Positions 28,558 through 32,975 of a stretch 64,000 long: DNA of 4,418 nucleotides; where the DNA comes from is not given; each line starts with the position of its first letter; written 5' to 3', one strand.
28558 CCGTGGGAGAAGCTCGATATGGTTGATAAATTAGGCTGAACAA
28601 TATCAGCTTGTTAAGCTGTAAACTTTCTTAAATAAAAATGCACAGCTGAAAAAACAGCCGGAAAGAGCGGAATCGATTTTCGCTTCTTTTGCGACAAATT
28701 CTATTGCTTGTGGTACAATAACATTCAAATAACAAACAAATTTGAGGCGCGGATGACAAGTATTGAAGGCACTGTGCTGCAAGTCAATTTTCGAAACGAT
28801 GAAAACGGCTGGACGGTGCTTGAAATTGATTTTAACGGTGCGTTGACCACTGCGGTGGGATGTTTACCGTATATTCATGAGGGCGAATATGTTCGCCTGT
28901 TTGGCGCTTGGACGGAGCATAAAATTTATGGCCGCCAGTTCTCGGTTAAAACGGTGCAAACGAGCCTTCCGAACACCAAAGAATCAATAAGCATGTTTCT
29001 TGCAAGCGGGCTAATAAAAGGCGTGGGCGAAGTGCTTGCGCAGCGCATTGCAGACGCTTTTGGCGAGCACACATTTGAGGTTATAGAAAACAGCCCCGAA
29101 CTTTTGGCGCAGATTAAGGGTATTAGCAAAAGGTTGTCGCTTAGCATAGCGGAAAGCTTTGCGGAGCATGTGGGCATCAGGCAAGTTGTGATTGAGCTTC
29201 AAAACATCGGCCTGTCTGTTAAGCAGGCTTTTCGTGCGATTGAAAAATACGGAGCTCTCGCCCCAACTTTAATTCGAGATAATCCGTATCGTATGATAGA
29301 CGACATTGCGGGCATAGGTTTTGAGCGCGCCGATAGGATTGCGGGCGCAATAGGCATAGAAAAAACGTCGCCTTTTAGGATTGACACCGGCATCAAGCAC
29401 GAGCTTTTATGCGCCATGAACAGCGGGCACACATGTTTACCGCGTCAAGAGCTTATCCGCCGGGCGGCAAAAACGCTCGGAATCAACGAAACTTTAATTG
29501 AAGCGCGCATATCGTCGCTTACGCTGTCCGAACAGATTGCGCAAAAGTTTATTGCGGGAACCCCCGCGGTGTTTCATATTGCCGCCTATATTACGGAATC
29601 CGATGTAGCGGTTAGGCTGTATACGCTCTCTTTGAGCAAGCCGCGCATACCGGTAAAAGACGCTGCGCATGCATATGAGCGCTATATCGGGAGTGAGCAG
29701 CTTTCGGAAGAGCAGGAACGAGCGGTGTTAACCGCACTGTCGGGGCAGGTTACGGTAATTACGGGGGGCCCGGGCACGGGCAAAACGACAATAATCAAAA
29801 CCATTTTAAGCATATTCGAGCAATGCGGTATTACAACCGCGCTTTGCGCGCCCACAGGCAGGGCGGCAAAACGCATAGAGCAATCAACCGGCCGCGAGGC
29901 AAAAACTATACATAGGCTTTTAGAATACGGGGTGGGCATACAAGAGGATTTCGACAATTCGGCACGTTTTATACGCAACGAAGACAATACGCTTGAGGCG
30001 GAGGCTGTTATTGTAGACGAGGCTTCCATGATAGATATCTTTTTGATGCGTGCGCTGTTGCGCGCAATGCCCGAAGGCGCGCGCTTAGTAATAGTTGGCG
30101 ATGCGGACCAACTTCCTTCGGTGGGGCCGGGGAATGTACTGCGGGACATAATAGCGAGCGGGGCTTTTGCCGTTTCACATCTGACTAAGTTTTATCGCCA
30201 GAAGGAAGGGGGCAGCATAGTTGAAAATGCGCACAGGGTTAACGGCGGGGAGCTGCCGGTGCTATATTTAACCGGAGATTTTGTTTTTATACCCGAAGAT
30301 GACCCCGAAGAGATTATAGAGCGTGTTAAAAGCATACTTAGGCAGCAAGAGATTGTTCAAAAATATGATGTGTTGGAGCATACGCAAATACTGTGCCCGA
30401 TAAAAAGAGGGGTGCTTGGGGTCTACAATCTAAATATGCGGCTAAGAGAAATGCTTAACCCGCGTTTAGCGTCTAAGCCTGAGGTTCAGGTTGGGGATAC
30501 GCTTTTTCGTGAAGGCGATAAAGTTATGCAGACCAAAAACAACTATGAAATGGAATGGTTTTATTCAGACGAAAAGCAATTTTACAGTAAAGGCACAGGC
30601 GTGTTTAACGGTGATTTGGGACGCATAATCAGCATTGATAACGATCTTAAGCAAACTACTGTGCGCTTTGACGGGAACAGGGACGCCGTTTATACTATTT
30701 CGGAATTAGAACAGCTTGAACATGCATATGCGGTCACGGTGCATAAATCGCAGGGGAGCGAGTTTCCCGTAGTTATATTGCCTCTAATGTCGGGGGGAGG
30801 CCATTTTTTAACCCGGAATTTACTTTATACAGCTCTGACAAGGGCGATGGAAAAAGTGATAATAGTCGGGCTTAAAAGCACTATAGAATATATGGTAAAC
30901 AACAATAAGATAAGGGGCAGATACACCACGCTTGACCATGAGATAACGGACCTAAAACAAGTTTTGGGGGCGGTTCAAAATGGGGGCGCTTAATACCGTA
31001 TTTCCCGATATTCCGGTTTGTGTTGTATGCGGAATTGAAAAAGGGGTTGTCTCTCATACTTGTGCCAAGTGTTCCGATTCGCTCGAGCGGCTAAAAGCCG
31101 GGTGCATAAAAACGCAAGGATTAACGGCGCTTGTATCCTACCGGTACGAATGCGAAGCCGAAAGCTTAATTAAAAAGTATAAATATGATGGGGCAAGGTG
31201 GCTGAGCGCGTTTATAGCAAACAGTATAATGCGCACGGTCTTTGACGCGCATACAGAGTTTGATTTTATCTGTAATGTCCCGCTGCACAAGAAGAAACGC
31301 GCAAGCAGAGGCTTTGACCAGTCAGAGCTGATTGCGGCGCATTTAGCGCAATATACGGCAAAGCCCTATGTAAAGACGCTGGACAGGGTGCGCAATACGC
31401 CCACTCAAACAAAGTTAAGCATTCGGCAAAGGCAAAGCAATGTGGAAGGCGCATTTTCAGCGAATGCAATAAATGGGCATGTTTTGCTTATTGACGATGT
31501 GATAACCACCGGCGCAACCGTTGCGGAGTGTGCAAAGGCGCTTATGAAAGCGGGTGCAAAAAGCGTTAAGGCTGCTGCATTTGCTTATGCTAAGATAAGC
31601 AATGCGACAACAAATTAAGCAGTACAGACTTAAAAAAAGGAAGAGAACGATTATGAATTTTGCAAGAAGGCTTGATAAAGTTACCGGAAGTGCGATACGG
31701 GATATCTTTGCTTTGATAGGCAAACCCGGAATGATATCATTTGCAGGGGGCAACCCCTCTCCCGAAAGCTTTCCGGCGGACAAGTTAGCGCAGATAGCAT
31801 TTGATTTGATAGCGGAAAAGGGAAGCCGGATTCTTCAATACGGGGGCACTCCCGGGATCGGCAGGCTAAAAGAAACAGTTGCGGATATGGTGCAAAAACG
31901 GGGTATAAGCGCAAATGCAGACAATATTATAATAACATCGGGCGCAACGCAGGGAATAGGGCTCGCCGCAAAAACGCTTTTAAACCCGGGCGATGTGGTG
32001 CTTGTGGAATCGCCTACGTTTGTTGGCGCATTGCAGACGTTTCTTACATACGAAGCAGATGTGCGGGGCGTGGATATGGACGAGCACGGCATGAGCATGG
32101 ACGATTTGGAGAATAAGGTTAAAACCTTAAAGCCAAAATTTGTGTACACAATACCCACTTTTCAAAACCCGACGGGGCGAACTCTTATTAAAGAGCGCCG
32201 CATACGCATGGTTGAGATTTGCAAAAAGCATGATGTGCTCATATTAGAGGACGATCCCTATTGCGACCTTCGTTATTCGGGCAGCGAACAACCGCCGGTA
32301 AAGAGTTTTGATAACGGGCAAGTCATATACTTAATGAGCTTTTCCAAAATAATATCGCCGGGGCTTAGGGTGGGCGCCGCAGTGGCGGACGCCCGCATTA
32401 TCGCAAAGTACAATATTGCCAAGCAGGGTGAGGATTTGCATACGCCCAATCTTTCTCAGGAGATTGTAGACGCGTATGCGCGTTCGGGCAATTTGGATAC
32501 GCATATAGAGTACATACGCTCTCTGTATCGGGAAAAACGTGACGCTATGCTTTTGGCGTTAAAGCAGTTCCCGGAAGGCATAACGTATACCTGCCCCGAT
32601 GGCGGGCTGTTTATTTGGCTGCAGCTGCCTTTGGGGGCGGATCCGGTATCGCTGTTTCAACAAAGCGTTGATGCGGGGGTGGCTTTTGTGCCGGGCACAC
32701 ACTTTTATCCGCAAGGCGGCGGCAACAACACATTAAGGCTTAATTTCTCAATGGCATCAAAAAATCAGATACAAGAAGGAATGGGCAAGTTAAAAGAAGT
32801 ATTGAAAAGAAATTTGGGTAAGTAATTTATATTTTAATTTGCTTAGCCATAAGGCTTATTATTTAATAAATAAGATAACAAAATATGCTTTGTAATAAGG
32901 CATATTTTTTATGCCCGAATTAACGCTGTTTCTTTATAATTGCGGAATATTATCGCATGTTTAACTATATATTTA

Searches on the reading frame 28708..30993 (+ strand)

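Call 35: search_protein_families(library=pfam, proteins=[window:28708-30993:+], max_evalue=0.00001)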
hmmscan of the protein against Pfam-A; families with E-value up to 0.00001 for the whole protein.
window:28708-30993:+ (761 aa): 10 families
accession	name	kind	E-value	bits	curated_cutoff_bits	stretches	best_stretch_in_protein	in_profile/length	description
PF13245.12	AAA_19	-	7.4e-43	146.4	25.1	1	336-474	1-134/134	AAA domain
PF13604.12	AAA_30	-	4e-41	141.3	27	1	331-517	1-174/191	AAA domain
PF14490.11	HHH_RecD2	-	4.5e-31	107.1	27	1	154-243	2-92/92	ATP-dependent RecD2 DNA helicase HHH domain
PF23139.1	OB_YrrC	-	3.7e-22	78.5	27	1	16-88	1-76/76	ATP-dependent DNA helicase YrrC, OB-fold domain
PF18335.7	SH3_13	-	1.1e-21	76.8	41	1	575-654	1-65/65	ATP-dependent RecD-like DNA helicase SH3 domain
PF13538.12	UvrD_C_2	-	1.1e-18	67.3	27.4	1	672-720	1-52/52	UvrD-like helicase C-terminal domain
PF01443.25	Viral_helicase1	-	4.9e-12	46.6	21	0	663-720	168-227/228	Viral superfamily 1 RNA helicase core domain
PF13086.12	AAA_11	-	3.9e-10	40.4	27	0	331-370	1-41/257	AAA domain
PF05970.20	PIF1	-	1.5e-07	31.7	25.9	1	332-454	2-126/223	PIF1-like helicase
PF09848.15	SLFN-g3_helicase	-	4.1e-06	26.8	24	1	347-439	2-88/354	Schlafen group 3, DNA/RNA helicase domain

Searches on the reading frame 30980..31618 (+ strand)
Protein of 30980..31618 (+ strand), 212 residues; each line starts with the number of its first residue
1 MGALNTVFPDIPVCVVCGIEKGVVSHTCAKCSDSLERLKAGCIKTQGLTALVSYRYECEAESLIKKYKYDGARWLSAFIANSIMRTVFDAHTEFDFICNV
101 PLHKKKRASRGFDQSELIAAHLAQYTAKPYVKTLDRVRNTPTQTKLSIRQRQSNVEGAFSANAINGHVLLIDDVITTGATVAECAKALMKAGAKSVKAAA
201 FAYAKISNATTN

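Call 35: search_protein_families(library=pfam, proteins=[window:30980-31618:+], max_evalue=0.00001)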
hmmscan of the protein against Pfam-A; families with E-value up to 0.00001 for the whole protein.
window:30980-31618:+ (212 aa): 1 family
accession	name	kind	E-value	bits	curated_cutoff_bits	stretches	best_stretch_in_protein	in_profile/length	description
PF00156.33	Pribosyltran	-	5.4e-08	32.8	26.3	1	118-204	43-126/158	Phosphoribosyl transferase domain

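Call 36: search_protein_families(library=ncbifam, proteins=[window:30980-31618:+], max_evalue=0.001)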
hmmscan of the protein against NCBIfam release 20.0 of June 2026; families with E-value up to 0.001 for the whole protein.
window:30980-31618:+ (212 aa): 25 families
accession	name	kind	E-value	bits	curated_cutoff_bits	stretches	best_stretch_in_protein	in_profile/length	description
TIGR00201.1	comF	subfamily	9.4e-35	120.3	233.55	1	14-198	1-185/190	ComF family protein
NF008616.0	PRK11595.1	equivalog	3.5e-32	111.7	304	1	12-199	21-221/227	DNA utilization protein GntX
TIGR01251.1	ribP_PPkin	subfamily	3.8e-08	32.6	113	1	148-200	191-245/309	ribose-phosphate diphosphokinase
NF002095.0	PRK00934.1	equivalog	1.1e-07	31.3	296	1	132-201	182-241/287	ribose-phosphate diphosphokinase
NF005537.0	PRK07199.1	subfamily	2.4e-07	30.1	322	1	129-200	173-246/301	ribose-phosphate diphosphokinase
NF002620.0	PRK02277.1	subfamily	1.2e-06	28.3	115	1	147-199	120-175/201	orotate phosphoribosyltransferase-like protein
NF002320.0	PRK01259.1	subfamily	5.4e-06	26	297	1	166-200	215-249/316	ribose-phosphate diphosphokinase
NF040646.1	HPT_Archaea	equivalog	8.2e-06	25.5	200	1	118-195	67-144/184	hypoxanthine/guanine phosphoribosyltransferase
NF002635.0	PRK02304.1-4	subfamily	1.3e-05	24.8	146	1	118-195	68-145/188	adenine phosphoribosyltransferase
NF002844.0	PRK03092.1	equivalog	2.3e-05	23.8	438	1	167-200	225-258/326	ribose-phosphate diphosphokinase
TIGR01203.1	HGPRTase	equivalog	6.9e-05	22.7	150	1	158-201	78-121/167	hypoxanthine phosphoribosyltransferase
TIGR00336.1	pyrE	equivalog_domain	6.9e-05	22.7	106.8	1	165-197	108-140/173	orotate phosphoribosyltransferase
NF009211.0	PRK12560.1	equivalog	8.4e-05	22.4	188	1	144-208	91-156/187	adenine phosphoribosyltransferase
NF005592.0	PRK07322.1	subfamily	8.8e-05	21.9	143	1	149-200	103-155/180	adenine phosphoribosyltransferase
NF002686.0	PRK02458.1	equivalog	9.1e-05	22.1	506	1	151-200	203-253/323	ribose-phosphate diphosphokinase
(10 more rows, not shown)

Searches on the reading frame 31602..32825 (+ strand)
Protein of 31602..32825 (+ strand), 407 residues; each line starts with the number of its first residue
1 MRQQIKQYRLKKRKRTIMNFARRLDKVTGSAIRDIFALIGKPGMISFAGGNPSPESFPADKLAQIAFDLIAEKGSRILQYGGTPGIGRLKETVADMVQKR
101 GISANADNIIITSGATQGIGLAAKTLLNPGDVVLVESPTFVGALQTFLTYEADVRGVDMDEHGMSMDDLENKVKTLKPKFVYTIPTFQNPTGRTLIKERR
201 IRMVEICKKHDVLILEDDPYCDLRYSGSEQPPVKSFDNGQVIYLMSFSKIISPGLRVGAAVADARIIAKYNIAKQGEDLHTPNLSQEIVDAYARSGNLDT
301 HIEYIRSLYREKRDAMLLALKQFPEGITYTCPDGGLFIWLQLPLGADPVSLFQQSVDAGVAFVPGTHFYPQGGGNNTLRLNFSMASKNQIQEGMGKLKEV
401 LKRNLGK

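Call 35: search_protein_families(library=pfam, proteins=[window:31602-32825:+], max_evalue=0.00001)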
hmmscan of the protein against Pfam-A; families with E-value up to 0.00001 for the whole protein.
window:31602-32825:+ (407 aa): 2 families
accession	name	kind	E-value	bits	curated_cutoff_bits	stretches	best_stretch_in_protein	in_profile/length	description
PF00155.27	Aminotran_1_2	-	1.4e-32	113.7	19.7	1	45-394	4-358/361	Aminotransferase class I and II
PF12897.13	Asp_aminotransf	-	5.9e-09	35.7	27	1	68-395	53-403/421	Aspartate amino-transferase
